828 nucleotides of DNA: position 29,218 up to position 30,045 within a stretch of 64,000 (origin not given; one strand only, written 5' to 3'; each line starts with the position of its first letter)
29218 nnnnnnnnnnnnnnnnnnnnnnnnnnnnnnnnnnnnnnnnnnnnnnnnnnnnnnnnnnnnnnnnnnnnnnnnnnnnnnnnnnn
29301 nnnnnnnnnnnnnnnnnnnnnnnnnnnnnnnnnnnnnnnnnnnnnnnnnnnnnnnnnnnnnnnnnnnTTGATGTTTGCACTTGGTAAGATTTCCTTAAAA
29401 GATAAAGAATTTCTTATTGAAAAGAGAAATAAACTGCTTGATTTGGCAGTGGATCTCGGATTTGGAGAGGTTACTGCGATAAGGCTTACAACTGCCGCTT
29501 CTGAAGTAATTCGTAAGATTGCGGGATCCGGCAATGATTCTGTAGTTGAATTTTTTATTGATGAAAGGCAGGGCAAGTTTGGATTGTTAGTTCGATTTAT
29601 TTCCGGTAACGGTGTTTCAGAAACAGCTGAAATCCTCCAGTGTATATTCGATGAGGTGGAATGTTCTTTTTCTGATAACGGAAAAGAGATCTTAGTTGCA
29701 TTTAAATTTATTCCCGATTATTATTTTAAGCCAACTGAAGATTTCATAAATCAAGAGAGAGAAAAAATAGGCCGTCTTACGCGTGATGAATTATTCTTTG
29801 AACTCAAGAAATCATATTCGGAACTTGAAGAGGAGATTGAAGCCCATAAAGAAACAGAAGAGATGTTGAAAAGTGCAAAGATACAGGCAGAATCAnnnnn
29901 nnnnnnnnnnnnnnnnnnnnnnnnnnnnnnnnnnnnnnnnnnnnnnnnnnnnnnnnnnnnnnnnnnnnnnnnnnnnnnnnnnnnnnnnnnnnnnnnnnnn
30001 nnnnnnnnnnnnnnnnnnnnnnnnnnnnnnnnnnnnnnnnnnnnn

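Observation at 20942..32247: Two-tier stressosome-type signalling locus that ends in a phosphorelay rather than a sigma factor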

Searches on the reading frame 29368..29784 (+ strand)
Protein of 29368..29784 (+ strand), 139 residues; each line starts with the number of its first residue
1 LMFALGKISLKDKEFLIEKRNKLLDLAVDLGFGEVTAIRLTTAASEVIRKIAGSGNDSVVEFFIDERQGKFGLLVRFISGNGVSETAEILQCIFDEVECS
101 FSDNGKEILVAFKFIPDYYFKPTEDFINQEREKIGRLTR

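Call 22: search_protein_representatives(protein=window:29368-29772:+)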
Query: 135 residues. Proteins with E-value up to 0.001 (for the whole library): 105; up to 1e-10: 45; up to 1e-30: 3. The best 105 are listed.
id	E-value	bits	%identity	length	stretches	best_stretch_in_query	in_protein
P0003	1.1e-44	167.9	63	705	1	2-134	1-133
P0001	1.4e-43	164.2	59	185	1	2-134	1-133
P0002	2.2e-42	160.4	62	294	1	2-134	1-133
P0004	3.3e-29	117.8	35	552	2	10-134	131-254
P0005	1.7e-21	92.9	40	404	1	2-135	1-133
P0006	8.2e-21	90.7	41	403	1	2-129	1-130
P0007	1.8e-20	89.6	39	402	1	2-133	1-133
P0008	1.1e-18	83.8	38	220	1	2-134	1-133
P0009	3.6e-18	82.1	37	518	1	2-133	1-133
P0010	6.4e-18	81.3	40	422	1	2-132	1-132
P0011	8.5e-18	80.9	40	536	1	2-132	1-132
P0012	1.4e-17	80.2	42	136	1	2-134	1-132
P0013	9.3e-17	77.6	38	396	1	2-134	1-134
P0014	9.7e-17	77.5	40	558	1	3-134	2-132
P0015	1.2e-16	77.2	39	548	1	2-134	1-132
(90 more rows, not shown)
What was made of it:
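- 105 clusters match at E<=1e-3, nearly always at residue 1 (call 22).
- Tried and rejected: The exhaustive HMMER search found 105 (call 22).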

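Call 26: search_solved_structures(query=A1, max_evalue=10, show_alignments=3)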
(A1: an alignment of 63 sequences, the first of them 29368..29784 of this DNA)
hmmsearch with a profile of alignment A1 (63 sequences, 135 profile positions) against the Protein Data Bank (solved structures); distinct sequences matched with E-value up to 10: 5.
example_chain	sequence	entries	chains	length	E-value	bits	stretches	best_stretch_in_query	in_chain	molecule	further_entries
8vur_H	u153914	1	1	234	0.42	13.4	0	54-78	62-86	003-102 Heavy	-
7pzy_o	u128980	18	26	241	0.49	13.2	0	8-48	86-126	Ribosomal 60S subunit protein L7A | 60S ribosomal protein L7-A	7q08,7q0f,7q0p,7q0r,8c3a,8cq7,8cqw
3q4g_A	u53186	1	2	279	0.69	12.7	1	13-85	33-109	NH(3)-dependent NAD(+) synthetase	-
2zgo_A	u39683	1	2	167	1.4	11.7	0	10-45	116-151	Anti-tumor lectin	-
5vxc_A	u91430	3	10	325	1.5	11.6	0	4-35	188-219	Citrate lyase subunit beta-like protein, mitochondrial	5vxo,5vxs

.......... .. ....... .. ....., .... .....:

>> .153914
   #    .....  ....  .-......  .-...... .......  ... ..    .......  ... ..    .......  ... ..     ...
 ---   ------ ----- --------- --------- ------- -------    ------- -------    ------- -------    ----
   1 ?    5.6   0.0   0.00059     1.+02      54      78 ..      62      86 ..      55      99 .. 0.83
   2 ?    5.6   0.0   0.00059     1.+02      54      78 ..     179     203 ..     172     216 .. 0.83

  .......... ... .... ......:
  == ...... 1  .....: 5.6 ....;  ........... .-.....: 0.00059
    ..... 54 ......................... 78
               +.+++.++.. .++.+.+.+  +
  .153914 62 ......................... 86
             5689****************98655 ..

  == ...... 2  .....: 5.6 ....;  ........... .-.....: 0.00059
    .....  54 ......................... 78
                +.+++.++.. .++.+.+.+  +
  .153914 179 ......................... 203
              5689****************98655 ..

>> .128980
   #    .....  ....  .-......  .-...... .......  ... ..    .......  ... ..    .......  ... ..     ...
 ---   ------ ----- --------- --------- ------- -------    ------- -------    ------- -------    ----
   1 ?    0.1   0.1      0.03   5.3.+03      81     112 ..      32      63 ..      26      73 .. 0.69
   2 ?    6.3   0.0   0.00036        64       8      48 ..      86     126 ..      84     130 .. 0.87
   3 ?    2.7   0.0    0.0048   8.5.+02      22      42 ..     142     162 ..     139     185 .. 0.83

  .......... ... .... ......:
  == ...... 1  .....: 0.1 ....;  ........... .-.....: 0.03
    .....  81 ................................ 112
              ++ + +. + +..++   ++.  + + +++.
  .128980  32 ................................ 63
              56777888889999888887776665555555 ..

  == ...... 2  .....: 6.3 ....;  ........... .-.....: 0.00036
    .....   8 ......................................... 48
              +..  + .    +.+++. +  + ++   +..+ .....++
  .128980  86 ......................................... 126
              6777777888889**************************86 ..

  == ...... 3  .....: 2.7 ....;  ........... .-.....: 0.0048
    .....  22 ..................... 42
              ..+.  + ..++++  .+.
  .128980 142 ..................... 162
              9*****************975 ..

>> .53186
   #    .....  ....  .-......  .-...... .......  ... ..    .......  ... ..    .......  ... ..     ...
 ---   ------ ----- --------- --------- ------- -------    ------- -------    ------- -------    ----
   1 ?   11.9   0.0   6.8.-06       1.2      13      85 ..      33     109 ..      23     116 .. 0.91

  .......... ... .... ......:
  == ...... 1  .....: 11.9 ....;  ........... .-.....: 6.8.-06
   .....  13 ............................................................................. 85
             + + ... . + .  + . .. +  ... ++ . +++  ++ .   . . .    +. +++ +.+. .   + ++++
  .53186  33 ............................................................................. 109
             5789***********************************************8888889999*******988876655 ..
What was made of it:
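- Tried and rejected: A profile search of PDB sequences gave only noise (call 26).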

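Call 31: predict_structure(alignment_id=A1)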
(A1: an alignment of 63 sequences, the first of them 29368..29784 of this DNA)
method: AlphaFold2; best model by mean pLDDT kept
length: 139 residues; sequences in the alignment: 63
mean_pLDDT: 92.0   pTM: 0.86
mean pLDDT of the five models: 92.0, 91.8, 90.7, 89.6, 88.8
residues with pLDDT >= 90: 105; 70-90: 31; 50-70: 3; < 50: 0
segments of 3 or more residues with pLDDT < 50: none
pLDDT, mean of each block of 10 residues (from residue 1): 93 82 94 97 93 86 96 96 89 97 94 96 96 79
secondary structure, 60 per line:
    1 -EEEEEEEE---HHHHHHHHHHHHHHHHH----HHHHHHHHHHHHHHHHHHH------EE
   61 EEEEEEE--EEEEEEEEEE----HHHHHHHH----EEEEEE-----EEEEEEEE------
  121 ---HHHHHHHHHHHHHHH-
elements in order: E2-9 H13-29 H34-52 E59-67 E70-79 H84-91 E96-101 E107-114 H124-138
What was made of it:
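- The AF2 model has pLDDT 92 and pTM 0.86 (call 31).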

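Call 34: fold_search(model_id=the predicted structure, library=pdb)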
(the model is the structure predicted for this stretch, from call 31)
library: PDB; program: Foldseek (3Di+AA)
matches with E <= 10: 604; with E <= 0.001: 17
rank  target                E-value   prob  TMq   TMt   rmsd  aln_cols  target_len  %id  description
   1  6m37_C                4.7e-06  1.00  0.56  0.66   4.0       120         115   15  The crystal structure of B. subtilis RsbV/RsbW complex in the hexagonal crystal form (released 2020-07-15)
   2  6m37_A                2.5e-05  1.00  0.59  0.70   3.6       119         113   15  The crystal structure of B. subtilis RsbV/RsbW complex in the hexagonal crystal form (released 2020-07-15)
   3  8ih8_D                2.9e-05  1.00  0.62  0.66   3.3       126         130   13  anti-sigmaF factor and Anti-sigmaF factor antagonist complex(usfx-RsfB) (released 2024-02-28)
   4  6m36_G                4.1e-05  1.00  0.55  0.69   3.9       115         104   15  The crystal structure of B. subtilis RsbV/RsbW complex in the monoclinic crystal form (released 2020-07-15)
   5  6m36_E                5.9e-05  1.00  0.53  0.69   3.9       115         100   16  The crystal structure of B. subtilis RsbV/RsbW complex in the monoclinic crystal form (released 2020-07-15)
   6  8ih8_C                6.6e-05  1.00  0.60  0.64   3.6       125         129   14  anti-sigmaF factor and Anti-sigmaF factor antagonist complex(usfx-RsfB) (released 2024-02-28)
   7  1th8_A                6.6e-05  1.00  0.59  0.62   3.9       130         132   16  Crystal Structures of the ADP and ATP bound forms of the Bacillus Anti-sigma factor SpoIIAB in complex with the Anti-a (released 2004-06-15)
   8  1til_E                8.4e-05  1.00  0.61  0.61   3.9       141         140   16  Crystal Structures of the ADP and ATP bound forms of the Bacillus Anti-sigma factor SpoIIAB in complex with the Anti-a (released 2004-06-15)
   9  6m36_A                9.5e-05  1.00  0.55  0.70   3.9       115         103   15  The crystal structure of B. subtilis RsbV/RsbW complex in the monoclinic crystal form (released 2020-07-15)
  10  6m36_I                1.3e-04  1.00  0.55  0.69   3.8       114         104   15  The crystal structure of B. subtilis RsbV/RsbW complex in the monoclinic crystal form (released 2020-07-15)
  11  6m36_O                1.4e-04  1.00  0.53  0.72   3.9       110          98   14  The crystal structure of B. subtilis RsbV/RsbW complex in the monoclinic crystal form (released 2020-07-15)
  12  6m36_C                1.5e-04  1.00  0.53  0.67   4.0       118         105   14  The crystal structure of B. subtilis RsbV/RsbW complex in the monoclinic crystal form (released 2020-07-15)
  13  8jzt_D                2.0e-04  1.00  0.59  0.63   3.6       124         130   14  The sigF and anti-sigma factor complex (released 2024-10-16)
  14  1tid_A                2.3e-04  1.00  0.58  0.59   4.1       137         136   17  Crystal Structures of the ADP and ATP bound forms of the Bacillus Anti-sigma factor SpoIIAB in complex with the Anti-a (released 2004-06-15)
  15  8jzt_B                3.0e-04  1.00  0.60  0.63   3.6       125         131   14  The sigF and anti-sigma factor complex (released 2024-10-16)
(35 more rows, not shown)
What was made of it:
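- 29368..31488 (+): D1-type hybrid histidine kinase (706 aa). Domain order:
- RsbT/RsbW-fold pseudokinase domain, aa 1-~120
- helical linker, aa 124-180
- HisKA, aa 180-245
- HATPase_c, aa 292-412
- REC, aa 438-558
- REC, aa 584-704. AF2 and Foldseek, calls 31 and 34.
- Closest known: RsbW/SpoIIAB/UsfX anti-sigma serine kinases with their STAS antagonists. Same: The kinase N-domain has this fold (call 34).
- The top 19 Foldseek PDB hits are all RsbW, SpoIIAB or UsfX, with E values from 5e-6 to 1.5e-3 (17 of them at or below 1e-3) and TM 0.53-0.72 (call 34).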

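Call 36: find_related_loci(query=A3, collection=metagenome_contigs, flank=10000)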
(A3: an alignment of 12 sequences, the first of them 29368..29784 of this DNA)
Query A3 (139 aa) in metagenome_contigs; peptide patterns used: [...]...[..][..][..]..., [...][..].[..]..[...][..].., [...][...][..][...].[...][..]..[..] (x = any residue, [..] = any of these).
572 stretches matched a pattern; 48 encode a relative of the query (tblastn E <= 1e-3); 48 distinct loci.
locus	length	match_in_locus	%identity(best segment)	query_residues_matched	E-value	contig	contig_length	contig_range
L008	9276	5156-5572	44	2-139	6e-31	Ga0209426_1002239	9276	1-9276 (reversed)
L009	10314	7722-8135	42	2-138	6e-31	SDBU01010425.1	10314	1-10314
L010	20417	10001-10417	41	2-139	8e-30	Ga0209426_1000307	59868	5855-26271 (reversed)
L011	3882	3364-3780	41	2-139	1e-29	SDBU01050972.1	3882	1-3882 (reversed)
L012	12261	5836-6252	37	2-139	2e-26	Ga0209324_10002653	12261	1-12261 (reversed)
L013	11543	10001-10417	37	2-139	2e-26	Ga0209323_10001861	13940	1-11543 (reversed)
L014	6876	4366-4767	39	2-138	5e-26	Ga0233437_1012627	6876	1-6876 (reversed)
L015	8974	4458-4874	37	2-139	2e-25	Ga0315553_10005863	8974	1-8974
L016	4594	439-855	37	2-139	2e-25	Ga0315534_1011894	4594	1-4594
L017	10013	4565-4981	40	2-139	3e-25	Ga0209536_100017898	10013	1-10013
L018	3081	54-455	38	2-138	3e-25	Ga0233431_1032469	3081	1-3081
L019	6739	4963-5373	38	2-139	8e-25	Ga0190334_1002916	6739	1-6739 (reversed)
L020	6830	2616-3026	38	2-139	1e-24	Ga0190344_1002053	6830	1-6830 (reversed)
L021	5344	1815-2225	38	2-139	1e-24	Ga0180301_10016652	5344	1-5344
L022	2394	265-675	37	2-139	6e-24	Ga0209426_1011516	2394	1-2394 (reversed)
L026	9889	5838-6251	38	2-138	1e-21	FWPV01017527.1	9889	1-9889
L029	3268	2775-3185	36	2-139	4e-21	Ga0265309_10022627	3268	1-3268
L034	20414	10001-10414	35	2-138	2e-20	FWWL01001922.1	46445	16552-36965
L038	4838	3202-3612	33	2-139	2e-19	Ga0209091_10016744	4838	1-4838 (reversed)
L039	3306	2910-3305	35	2-134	2e-19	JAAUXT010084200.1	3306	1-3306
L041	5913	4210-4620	31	2-139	2e-18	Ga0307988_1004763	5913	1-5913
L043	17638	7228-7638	32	2-139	2e-16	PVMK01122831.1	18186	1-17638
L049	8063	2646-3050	27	2-139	6e-11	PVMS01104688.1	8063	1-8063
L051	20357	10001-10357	26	5-125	6e-9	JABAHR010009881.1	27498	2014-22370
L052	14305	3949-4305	26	5-125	6e-9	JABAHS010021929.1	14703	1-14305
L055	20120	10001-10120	48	1-40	5e-6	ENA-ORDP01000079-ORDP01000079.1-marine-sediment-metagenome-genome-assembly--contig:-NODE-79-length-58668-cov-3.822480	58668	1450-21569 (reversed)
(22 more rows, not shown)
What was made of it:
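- Tried and rejected: A 12-sequence subset worked (call 36).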

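Call 42: find_homologous_proteins(query=A1, max_evalue=0.00001)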
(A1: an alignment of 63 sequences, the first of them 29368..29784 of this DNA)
Query A1 (63 sequences) (139 aa, profile of the alignment): 4 proteins with E <= 0.00001 among 2305 candidates.
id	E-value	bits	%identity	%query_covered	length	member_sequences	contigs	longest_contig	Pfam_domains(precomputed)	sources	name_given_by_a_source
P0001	8.3e-36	140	60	99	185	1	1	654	-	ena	-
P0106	1.7e-25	107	34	74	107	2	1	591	-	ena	-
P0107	2.5e-25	106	32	75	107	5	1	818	-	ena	-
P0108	4.3e-18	83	62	55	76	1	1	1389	-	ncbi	ncbi:MAG: hypothetical protein P8Z50_06295, partial [candidate division WOR-3 bacterium]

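Call 44: search_protein_families(library=pfam, proteins=[L008:4323-5195:-, L009:6454-7215:-, L014:3131-3913:-, L034:9165-9878:-, L026:3787-4536:-, L026:4594-5715:-, L015:3877-4461:+, L015:3481-3870:+, L051:9983-11281:+, L012:4984-5535:+], max_evalue=0.001)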
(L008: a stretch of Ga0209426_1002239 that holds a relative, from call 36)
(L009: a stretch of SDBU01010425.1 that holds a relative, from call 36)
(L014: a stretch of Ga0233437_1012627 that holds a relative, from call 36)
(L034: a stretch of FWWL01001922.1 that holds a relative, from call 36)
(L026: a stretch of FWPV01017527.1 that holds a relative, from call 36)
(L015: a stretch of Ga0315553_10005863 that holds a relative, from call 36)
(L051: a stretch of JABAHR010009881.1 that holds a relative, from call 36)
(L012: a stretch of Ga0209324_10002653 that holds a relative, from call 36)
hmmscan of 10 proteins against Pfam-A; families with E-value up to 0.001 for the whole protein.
L008:4323-5195:- (290 aa): 0 families

L009:6454-7215:- (253 aa): 0 families

L014:3131-3913:- (260 aa): 0 families

L034:9165-9878:- (237 aa): 0 families

L026:3787-4536:- (249 aa): 0 families

L026:4594-5715:- (373 aa): 0 families

L015:3877-4461:+ (194 aa): 1 family
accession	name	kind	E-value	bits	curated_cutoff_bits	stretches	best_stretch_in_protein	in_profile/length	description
PF07228.17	SpoIIE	-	2.3e-09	37.9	25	1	30-192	3-191/192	Stage II sporulation protein E (SpoIIE)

L015:3481-3870:+ (129 aa): 2 families
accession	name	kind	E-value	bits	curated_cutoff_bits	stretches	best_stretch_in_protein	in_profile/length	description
PF02518.31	HATPase_c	-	4.1e-10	40.5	26.4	1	34-126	4-106/111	Histidine kinase-, DNA gyrase B-, and HSP90-like ATPase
PF13581.12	HATPase_c_2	-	1.8e-09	38.1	27.4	1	22-127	18-127/127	Histidine kinase-like ATPase domain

L051:9983-11281:+ (432 aa): 2 families
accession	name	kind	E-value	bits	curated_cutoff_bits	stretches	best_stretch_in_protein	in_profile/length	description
PF07228.17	SpoIIE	-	1.9e-16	61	25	1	228-428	3-190/192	Stage II sporulation protein E (SpoIIE)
PF10123.14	Mu-like_Pro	-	0.00098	19.2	25.2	0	109-175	214-280/330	Mu-like prophage I protein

L012:4984-5535:+ (183 aa): 1 family
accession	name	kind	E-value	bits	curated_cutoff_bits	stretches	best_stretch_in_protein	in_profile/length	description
PF01740.26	STAS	-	1.3e-10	41.4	22.6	1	12-98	2-88/106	STAS domain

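Call 48: search_protein_families(library=pfam, proteins=[L055:7534-8472:+, L043:4829-5638:+, L049:224-1138:+, L038:699-1598:+, L041:1421-2596:+, L051:5605-7470:+, L051:7507-8454:+, L039:181-1122:+, L029:348-1157:+, L010:8138-8545:+], max_evalue=0.001)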
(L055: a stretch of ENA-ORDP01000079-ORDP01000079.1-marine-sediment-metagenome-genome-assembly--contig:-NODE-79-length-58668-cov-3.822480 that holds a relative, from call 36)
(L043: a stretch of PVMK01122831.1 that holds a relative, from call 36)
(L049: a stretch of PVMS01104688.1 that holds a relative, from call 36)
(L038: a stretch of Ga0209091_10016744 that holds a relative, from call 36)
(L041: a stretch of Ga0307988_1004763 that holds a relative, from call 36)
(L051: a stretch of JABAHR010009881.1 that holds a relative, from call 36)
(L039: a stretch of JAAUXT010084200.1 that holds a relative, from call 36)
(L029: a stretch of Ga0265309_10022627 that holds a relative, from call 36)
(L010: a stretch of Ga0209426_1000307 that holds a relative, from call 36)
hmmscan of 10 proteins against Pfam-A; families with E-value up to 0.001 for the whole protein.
L055:7534-8472:+ (312 aa): 2 families
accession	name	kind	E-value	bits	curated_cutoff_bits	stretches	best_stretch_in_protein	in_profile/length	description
PF11563.14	Protoglobin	-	2.4e-31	109.3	25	1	29-173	9-154/158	Protoglobin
PF01740.26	STAS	-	2.8e-11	43.5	22.6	1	192-296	2-105/106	STAS domain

L043:4829-5638:+ (269 aa): 5 families
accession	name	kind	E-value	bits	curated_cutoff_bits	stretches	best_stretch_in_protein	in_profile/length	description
PF01740.26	STAS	-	1.7e-14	53.9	22.6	1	149-238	5-94/106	STAS domain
PF08447.18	PAS_3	-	2.7e-14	53.6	25.6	1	34-119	2-88/89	PAS fold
PF08448.16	PAS_4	-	6e-12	46.2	23.1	1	22-128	6-110/110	PAS fold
PF13426.13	PAS_9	-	1.7e-11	44.7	27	1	28-125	8-103/103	PAS domain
PF00989.32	PAS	-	4.7e-06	27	22.6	1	11-121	3-111/113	PAS fold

L049:224-1138:+ (304 aa): 3 families
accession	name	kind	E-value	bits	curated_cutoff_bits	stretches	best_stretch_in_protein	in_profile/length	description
PF11563.14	Protoglobin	-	4e-34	118.3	25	1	15-163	5-154/158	Protoglobin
PF01740.26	STAS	-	1.5e-14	54.1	22.6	1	184-286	4-105/106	STAS domain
PF13466.11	STAS_2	-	0.00018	22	29.2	1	195-274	3-80/80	STAS domain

L038:699-1598:+ (299 aa): 5 families
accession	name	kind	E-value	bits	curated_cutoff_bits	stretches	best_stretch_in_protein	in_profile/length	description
PF13426.13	PAS_9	-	4e-13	50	27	1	55-152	8-103/103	PAS domain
PF08447.18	PAS_3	-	8.5e-13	48.8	25.6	1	61-146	2-88/89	PAS fold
PF01740.26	STAS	-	1.1e-12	48.1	22.6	1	176-265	5-94/106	STAS domain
PF08448.16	PAS_4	-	1.1e-10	42.2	23.1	1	49-155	6-110/110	PAS fold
PF00989.32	PAS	-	6.9e-06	26.5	22.6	1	51-144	14-107/113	PAS fold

L041:1421-2596:+ (391 aa): 6 families
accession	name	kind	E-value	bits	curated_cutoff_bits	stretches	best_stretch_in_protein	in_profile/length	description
PF08447.18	PAS_3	-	1.1e-28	99.7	25.6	2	34-119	2-88/89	PAS fold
PF13426.13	PAS_9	-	1.6e-23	83.4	27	2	28-125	8-103/103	PAS domain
PF08448.16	PAS_4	-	2.5e-22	79.6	23.1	2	144-250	6-110/110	PAS fold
PF00989.32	PAS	-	1e-14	54.9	22.6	2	23-118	13-108/113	PAS fold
PF01740.26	STAS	-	4.2e-13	49.4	22.6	1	269-360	3-94/106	STAS domain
PF13188.13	PAS_8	-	9.9e-06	25.7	21.8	0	24-53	14-43/65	PAS domain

L051:5605-7470:+ (621 aa): 4 families
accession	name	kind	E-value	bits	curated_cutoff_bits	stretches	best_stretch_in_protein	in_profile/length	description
PF00672.30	HAMP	-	4.4e-16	59.4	25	1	438-485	1-48/53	HAMP domain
PF01740.26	STAS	-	1.2e-10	41.5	22.6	1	506-594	3-91/106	STAS domain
PF02743.24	dCache_1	-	1.7e-09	38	45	1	190-401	67-237/240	Cache domain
PF13466.11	STAS_2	-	0.00039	21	29.2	0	518-594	3-77/80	STAS domain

L051:7507-8454:+ (315 aa): 2 families
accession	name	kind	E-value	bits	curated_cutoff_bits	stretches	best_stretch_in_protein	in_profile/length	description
PF11563.14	Protoglobin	-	3.6e-29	102.2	25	1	17-162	6-153/158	Protoglobin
PF01740.26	STAS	-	2.1e-11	44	22.6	2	183-236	3-56/106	STAS domain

L039:181-1122:+ (313 aa): 3 families
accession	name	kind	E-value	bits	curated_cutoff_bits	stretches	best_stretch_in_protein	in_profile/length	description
PF11563.14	Protoglobin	-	1.4e-28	100.3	25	1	28-171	8-152/158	Protoglobin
PF01740.26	STAS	-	2.6e-12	46.9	22.6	1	198-295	8-104/106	STAS domain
PF13466.11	STAS_2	-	0.00032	21.3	29.2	0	205-284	3-80/80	STAS domain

L029:348-1157:+ (269 aa): 5 families
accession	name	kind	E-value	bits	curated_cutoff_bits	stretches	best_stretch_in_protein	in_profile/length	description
PF08447.18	PAS_3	-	2.2e-14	53.9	25.6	1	34-119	2-88/89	PAS fold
PF01740.26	STAS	-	1.6e-13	50.7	22.6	1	149-238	5-94/106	STAS domain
PF13426.13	PAS_9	-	4.9e-12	46.5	27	1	29-125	9-103/103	PAS domain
PF08448.16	PAS_4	-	1.2e-08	35.6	23.1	1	22-128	6-110/110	PAS fold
PF00989.32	PAS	-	1.5e-05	25.4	22.6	1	28-123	18-113/113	PAS fold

L010:8138-8545:+ (135 aa): 1 family
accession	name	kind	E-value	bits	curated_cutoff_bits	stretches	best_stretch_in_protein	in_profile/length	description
PF01740.26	STAS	-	2.6e-15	56.5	22.6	1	15-105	4-94/106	STAS domain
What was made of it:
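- Pfam spot checks agree (calls 44, 48).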

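Call 51: search_dna_similar(query=L055:10004-10420:+, collection=plasmids, mode=protein, max_evalue=0.001, max_rows=25)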
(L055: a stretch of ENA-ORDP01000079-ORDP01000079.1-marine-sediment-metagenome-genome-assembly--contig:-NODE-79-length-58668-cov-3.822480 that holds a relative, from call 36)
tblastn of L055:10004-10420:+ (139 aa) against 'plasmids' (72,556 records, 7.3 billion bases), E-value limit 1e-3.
No match.
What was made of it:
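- Tried and rejected: tblastn of one globin-type N-domain against plasmids found nothing (call 51).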

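Call 68: search_protein_families(library=ncbifam, proteins=[window:29368-29784:+], max_evalue=0.01)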
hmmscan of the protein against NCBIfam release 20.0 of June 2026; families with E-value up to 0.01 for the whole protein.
window:29368-29784:+ (139 aa): 0 families

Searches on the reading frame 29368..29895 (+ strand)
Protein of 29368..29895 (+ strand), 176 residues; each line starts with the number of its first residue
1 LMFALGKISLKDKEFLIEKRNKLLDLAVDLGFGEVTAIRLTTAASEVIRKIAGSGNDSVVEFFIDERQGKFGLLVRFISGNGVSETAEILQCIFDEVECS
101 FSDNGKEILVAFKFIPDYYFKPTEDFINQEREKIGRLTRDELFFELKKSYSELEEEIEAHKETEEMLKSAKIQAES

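Call 11: search_protein_families(library=pfam, proteins=[window:29368-29895:+], max_evalue=10)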
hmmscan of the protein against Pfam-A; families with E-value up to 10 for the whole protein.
seq(176 aa): 0 families

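Call 13: find_homologous_proteins(query=window:29368-29880:+, max_evalue=0.001)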
Query seq(171 aa) (171 aa): 2 proteins with E <= 0.001 among 80 candidates.
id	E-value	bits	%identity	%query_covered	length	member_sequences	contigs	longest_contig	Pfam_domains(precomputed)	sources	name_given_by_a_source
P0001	1.8e-59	218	62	99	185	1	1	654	-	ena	-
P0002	4.8e-59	217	65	99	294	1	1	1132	PF00512.32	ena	-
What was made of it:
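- Tried and rejected: The word-indexed homologue search found only 2-4 relatives of the N-domain (calls 13, 42).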
